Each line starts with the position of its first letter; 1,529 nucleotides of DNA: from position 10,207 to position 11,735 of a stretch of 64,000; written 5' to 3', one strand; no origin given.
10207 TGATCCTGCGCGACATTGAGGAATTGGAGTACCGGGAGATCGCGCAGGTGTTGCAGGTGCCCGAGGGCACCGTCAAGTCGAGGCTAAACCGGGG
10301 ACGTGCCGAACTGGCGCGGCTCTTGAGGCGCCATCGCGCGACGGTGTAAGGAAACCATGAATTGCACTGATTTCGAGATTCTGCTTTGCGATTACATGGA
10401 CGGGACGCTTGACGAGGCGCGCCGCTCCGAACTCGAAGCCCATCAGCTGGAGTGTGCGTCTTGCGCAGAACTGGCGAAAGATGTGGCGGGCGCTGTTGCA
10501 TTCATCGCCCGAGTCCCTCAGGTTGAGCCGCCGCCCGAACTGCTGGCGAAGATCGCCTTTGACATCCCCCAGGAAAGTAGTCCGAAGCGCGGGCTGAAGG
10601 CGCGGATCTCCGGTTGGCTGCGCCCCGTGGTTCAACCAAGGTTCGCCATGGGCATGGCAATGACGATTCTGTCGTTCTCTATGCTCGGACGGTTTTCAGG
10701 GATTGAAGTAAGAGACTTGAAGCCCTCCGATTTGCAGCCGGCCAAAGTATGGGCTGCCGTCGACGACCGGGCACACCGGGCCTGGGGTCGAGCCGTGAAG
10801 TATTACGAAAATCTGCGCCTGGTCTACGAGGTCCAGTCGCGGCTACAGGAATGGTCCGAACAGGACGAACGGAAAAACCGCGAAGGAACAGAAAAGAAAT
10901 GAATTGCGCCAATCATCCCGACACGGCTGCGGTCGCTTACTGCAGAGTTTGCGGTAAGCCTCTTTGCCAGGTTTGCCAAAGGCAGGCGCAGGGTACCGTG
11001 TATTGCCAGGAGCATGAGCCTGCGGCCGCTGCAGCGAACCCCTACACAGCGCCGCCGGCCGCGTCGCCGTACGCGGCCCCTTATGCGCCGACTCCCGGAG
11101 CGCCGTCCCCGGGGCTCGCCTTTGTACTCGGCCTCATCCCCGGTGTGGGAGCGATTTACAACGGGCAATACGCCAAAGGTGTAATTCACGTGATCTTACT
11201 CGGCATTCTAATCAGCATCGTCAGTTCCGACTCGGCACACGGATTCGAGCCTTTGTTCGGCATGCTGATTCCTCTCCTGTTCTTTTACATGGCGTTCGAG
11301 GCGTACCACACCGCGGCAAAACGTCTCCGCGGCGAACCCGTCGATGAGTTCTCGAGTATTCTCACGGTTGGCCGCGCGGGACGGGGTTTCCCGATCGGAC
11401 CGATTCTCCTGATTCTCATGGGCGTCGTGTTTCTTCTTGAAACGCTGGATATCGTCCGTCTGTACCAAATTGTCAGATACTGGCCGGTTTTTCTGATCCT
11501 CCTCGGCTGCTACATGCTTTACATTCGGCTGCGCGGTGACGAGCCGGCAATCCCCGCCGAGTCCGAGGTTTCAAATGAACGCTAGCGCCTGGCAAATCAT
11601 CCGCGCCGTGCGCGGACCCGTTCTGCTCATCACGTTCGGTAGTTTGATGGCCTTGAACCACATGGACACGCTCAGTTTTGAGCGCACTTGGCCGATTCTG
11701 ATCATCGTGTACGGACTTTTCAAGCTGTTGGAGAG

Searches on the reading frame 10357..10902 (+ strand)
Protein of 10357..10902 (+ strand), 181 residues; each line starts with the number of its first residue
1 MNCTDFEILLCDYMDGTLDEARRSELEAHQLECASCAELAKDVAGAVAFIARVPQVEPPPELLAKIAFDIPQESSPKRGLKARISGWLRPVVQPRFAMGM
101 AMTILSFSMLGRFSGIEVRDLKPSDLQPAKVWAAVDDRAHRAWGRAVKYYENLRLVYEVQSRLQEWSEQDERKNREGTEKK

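Call 59: search_protein_families(library=pfam, max_evalue=0.01, proteins=[window:10357-10902:+])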
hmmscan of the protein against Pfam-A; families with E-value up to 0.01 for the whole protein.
window:10357-10902:+ (181 aa): 1 family
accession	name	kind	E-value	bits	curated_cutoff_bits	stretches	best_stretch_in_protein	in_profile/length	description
PF13490.11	zf-HC2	-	3.1e-06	27.6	22.2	1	3-37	1-35/35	Putative zinc-finger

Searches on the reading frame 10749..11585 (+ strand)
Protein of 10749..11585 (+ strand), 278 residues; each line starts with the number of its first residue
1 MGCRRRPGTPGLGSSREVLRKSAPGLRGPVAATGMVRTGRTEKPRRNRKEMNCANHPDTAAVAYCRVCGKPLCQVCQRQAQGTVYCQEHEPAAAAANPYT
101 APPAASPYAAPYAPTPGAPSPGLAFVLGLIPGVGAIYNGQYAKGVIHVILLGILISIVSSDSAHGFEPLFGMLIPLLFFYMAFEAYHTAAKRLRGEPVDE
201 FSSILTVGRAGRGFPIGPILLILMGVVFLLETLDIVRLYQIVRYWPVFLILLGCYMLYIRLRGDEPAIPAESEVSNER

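Call 59: search_protein_families(library=pfam, max_evalue=0.01, proteins=[window:10749-11585:+])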
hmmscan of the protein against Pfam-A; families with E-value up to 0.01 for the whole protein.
window:10749-11585:+ (278 aa): 4 families
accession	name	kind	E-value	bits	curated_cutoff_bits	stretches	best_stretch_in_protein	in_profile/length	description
PF18917.5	LiaI-LiaF-like_TM1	-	1.4e-08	35.1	27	1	216-257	2-42/42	LiaI-LiaF-like transmembrane region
PF22570.1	LiaF-TM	-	4.8e-08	34.2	27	1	217-259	2-44/98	LiaF transmembrane domain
PF00643.29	zf-B_box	-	3.1e-06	27.7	24.1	1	49-78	2-31/42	B-box zinc finger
PF22586.1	ANCHR-like_BBOX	-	0.0067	16.9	27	0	53-90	2-38/39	ANCHR-like B-box zinc-binding domain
